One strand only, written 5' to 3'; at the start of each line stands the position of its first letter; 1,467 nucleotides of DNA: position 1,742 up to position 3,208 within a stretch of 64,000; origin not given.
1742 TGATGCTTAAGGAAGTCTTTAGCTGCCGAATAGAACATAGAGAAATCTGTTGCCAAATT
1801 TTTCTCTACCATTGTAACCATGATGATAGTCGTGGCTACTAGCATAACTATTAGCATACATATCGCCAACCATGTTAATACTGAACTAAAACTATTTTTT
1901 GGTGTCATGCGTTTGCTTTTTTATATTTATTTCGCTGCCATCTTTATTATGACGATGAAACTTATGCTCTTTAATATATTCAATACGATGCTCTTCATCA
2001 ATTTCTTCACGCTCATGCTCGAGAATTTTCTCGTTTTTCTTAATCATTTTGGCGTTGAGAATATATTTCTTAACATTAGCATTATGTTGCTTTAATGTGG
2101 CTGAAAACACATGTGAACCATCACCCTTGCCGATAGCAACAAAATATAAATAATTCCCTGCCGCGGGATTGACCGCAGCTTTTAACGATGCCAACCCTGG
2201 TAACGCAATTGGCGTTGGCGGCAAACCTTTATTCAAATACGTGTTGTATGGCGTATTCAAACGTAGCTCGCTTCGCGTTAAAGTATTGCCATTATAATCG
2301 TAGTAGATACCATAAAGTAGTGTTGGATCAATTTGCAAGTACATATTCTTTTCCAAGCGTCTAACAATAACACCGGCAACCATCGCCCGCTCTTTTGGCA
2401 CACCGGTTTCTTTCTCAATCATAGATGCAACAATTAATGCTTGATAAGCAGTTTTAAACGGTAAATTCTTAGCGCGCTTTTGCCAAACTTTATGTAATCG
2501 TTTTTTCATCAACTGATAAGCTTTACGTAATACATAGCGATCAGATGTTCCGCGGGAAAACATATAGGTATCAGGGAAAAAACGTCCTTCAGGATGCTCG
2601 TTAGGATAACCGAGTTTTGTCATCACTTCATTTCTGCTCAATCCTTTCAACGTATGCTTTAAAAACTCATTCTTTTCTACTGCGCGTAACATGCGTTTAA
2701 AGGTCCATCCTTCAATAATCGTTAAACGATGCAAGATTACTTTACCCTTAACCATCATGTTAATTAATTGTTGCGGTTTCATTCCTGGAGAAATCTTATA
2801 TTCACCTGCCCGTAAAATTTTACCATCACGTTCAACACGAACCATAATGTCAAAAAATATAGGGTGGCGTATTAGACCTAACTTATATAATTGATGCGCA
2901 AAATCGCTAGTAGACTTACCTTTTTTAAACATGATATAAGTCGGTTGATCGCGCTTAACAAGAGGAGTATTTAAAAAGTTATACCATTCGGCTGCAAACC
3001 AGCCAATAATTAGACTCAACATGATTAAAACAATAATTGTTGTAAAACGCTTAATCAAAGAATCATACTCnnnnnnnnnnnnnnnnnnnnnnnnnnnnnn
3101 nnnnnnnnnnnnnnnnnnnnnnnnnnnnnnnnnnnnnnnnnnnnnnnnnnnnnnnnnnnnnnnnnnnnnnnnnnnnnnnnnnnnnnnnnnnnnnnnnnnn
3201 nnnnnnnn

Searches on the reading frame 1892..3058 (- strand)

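Call 44: search_protein_families(library=pfam, proteins=[window:1892-3058:-], max_evalue=0.00001)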
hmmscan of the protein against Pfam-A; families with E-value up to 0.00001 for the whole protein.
window:1892-3058:- (388 aa): 1 family
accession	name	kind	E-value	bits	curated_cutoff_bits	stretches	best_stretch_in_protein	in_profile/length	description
PF02618.21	YceG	-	4.1e-84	282.7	32.4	1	45-331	4-275/275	YceG-like family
